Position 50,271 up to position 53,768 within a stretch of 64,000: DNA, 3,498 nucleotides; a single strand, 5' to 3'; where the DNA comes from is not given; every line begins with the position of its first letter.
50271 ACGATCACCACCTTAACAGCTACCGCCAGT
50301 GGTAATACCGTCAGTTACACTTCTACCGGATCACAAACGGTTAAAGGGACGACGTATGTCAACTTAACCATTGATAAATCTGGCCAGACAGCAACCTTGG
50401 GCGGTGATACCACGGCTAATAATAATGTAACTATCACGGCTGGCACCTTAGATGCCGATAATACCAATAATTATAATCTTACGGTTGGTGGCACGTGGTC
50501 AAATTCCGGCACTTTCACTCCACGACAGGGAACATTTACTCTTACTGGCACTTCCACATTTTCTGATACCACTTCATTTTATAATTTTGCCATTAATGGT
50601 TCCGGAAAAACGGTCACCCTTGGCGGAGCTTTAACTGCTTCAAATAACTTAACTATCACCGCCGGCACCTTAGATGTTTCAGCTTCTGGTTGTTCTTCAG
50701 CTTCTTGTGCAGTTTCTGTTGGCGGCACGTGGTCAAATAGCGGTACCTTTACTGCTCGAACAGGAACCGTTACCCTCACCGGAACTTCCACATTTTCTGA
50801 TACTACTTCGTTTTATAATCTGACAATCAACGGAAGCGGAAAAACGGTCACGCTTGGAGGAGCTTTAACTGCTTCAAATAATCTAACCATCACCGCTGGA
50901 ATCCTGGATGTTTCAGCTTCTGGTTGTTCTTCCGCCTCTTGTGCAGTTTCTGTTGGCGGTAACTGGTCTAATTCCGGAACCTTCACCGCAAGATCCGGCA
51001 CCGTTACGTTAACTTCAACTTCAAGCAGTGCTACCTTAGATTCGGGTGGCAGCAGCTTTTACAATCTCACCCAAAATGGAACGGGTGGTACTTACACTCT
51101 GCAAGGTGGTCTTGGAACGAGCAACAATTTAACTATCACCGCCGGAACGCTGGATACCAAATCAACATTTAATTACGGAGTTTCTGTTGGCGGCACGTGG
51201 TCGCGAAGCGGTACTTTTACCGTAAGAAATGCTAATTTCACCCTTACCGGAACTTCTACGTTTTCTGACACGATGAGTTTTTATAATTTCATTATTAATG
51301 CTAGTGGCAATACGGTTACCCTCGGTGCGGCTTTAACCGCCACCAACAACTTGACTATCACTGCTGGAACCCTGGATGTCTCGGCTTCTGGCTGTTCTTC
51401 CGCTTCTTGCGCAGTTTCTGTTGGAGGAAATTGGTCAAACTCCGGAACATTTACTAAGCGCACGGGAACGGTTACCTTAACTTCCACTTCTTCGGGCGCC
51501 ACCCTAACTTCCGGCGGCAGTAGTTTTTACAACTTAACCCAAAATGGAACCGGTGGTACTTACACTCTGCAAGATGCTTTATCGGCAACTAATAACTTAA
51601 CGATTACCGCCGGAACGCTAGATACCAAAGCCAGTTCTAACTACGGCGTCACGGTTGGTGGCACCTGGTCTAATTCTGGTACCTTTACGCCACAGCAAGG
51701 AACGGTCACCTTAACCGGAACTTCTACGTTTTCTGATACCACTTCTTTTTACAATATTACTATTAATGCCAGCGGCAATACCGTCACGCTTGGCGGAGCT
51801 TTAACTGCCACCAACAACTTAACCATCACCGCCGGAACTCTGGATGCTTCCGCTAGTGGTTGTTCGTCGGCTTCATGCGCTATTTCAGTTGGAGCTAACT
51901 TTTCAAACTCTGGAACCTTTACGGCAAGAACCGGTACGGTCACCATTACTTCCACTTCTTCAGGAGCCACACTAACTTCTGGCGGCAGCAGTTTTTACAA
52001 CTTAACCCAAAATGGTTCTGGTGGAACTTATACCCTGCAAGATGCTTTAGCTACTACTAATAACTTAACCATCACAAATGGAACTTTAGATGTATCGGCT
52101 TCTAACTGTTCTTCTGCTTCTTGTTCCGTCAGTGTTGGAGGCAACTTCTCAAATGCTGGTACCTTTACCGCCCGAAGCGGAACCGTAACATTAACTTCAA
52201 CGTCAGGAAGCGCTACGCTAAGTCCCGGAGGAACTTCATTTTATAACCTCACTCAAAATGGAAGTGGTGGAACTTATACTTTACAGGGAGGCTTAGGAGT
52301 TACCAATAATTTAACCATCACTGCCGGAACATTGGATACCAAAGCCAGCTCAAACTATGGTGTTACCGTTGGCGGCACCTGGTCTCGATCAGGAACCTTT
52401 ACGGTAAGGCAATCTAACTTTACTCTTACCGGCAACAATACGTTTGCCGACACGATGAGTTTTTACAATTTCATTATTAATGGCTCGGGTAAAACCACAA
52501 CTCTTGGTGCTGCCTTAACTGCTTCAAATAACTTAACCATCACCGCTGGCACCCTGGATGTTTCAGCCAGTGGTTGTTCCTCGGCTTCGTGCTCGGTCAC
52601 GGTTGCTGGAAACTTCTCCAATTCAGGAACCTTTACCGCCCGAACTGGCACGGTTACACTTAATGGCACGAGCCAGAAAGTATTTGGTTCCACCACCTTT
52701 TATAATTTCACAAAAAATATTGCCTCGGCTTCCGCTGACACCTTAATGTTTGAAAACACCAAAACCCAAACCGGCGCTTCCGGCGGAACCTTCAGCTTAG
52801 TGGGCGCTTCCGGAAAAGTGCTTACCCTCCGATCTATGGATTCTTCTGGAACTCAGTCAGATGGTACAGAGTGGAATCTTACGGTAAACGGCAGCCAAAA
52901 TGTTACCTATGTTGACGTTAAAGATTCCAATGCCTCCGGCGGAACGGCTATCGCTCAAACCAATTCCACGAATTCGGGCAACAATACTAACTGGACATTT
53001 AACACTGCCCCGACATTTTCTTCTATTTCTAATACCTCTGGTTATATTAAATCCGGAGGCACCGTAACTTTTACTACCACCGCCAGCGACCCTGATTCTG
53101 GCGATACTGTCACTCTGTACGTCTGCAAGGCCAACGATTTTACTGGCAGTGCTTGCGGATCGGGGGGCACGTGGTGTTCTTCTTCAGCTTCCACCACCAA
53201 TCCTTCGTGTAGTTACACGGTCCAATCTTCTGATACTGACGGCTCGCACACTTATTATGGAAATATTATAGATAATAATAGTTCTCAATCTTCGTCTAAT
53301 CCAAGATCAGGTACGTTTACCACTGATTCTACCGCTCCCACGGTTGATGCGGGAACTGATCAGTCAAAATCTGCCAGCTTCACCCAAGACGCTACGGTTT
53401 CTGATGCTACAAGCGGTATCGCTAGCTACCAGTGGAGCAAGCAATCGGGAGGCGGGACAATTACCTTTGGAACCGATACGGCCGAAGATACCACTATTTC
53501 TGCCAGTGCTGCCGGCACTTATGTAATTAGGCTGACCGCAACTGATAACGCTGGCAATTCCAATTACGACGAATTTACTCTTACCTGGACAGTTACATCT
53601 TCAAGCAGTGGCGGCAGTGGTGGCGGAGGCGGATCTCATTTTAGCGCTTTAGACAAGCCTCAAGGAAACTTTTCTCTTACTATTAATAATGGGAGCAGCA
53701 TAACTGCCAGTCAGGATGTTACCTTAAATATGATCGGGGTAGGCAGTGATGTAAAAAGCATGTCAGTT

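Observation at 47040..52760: Near-identical intragenic tandem repeats in giant gene 2, predicting length-variable alleles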

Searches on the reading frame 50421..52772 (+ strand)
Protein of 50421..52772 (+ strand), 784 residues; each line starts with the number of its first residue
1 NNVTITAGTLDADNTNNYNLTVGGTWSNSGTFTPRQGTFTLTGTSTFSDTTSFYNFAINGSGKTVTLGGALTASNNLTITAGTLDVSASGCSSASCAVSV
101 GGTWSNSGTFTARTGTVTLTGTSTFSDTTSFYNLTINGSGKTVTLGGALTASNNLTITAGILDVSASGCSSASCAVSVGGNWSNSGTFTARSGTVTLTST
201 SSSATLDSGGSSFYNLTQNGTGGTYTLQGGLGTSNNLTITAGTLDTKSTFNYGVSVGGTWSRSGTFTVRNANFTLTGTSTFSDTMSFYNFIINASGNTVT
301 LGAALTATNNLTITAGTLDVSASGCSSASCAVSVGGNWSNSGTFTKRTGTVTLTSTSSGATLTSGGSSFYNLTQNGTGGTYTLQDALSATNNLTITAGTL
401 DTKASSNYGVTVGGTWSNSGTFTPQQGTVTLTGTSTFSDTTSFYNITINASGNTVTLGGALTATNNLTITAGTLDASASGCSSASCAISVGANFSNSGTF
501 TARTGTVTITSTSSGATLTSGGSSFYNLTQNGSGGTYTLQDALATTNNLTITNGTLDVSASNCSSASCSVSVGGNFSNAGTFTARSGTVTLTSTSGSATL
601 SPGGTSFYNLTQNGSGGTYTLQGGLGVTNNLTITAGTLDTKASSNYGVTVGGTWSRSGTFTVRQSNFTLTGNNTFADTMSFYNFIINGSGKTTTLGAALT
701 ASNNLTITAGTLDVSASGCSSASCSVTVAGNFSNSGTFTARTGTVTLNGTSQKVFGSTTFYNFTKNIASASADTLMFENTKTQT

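Call 38: search_protein_families(library=ncbifam, proteins=[window:50421-52772:+], max_evalue=1)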
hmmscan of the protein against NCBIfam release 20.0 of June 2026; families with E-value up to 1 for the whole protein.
window:50421-52772:+ (784 aa): 2 families
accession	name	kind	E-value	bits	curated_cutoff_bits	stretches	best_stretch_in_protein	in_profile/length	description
TIGR01731.1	fil_hemag_20aa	repeat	0.0023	17.9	18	2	69-108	1-40/40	filamentous hemagglutinin-type beta-helical repeat protein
TIGR03907.1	QH_beta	equivalog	0.41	9.7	223.2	0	441-461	283-303/338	quinohemoprotein amine dehydrogenase subunit beta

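Call 70: predict_structure(protein=window:50421-52772:+)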
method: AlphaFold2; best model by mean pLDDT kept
length: 784 residues; sequences in the alignment: 1
mean_pLDDT: 41.8   pTM: 0.32
mean pLDDT of the five models: 41.8, 36.8, 33.8, 28.3, 26.8
residues with pLDDT >= 90: 0; 70-90: 0; 50-70: 86; < 50: 698
segments of 3 or more residues with pLDDT < 50: 1-16, 18-20, 26-30, 34-36, 48-56, 73-78, 80-83, 87-118, 120-135, 137-142, 146-161, 163-205, 207-270, 276-290, 302-312, 321-411, 413-421, 423-428, 432-447, 458-460, 462-468, 476-599, 601-690, 696-784
pLDDT, mean of each block of 10 residues (from residue 1): 35 43 49 51 50 46 51 46 46 40 43 46 41 44 47 43 42 35 39 41 44 41 42 39 35 43 45 49 38 54 46 50 37 35 37 38 37 40 39 38 36 46 48 46 44 52 47 47 35 38 40 41 39 42 39 43 37 40 43 45 43 43 39 36 40 43 45 39 43 48 43 43 37 40 38 33 31 30 29
secondary structure, 60 per line:
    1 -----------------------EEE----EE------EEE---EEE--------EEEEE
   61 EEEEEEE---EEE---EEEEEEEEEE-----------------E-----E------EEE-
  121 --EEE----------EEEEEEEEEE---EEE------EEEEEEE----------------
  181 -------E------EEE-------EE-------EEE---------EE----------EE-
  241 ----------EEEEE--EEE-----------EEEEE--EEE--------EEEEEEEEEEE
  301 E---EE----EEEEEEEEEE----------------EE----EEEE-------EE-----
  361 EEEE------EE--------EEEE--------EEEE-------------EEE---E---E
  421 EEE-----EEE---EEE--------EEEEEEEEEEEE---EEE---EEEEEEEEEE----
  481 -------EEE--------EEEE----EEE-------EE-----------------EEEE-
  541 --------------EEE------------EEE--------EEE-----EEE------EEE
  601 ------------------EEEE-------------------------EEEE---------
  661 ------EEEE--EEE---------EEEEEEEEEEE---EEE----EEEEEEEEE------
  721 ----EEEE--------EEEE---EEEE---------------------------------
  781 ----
elements in order (helices of 4 or more, strands of 3 or more residues): E24-26 E39-41 E45-47 E56-67 E71-73 E77-86 E117-119 E123-125 E136-145 E149-151 E158-164 E195-197 E214-216 E251-255 E258-260 E272-276 E279-281 E290-301 E311-320 E343-346 E361-364 E381-384 E393-396 E410-412 E420-423 E429-431 E435-437 E446-457 E461-463 E467-476 E488-490 E499-502 E507-509 E536-539 E555-557 E570-572 E581-583 E589-591 E598-600 E619-622 E648-651 E667-670 E673-675 E685-695 E699-701 E706-714 E725-728 E737-740 E744-747

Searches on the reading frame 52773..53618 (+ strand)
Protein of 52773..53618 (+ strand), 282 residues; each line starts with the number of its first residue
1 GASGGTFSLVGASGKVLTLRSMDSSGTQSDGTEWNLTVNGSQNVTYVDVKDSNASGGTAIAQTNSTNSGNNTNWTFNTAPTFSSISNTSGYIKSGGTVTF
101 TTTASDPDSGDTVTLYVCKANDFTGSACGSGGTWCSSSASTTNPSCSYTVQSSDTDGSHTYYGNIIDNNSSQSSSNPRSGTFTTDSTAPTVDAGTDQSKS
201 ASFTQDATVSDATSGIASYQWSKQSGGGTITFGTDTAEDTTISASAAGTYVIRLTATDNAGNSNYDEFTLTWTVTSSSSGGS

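Call 78: search_protein_families(library=pfam, proteins=[window:52773-53618:+], max_evalue=1)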
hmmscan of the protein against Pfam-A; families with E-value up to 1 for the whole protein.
window:52773-53618:+ (282 aa): 6 families
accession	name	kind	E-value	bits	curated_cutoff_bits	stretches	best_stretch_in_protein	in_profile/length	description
PF22352.2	K319L-like_PKD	-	3e-11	43.6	27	1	202-271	13-83/84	K319L-like, PKD domain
PF00801.26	PKD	-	8.6e-05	22.9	23.5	1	199-264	15-73/80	PKD domain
PF18911.6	PKD_4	-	0.00023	21.6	27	1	187-269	2-82/85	PKD domain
PF07495.19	Y_Y_Y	-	0.00068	19.9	26.6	1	241-274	31-64/65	Y_Y_Y domain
PF13754.12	Big_3_4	-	0.052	13.9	27.3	1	241-265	27-51/106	Domain of unknown function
PF18981.6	InlK_D3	-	0.077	13.5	25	1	240-263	42-65/75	Internalin K domain (D3/D4)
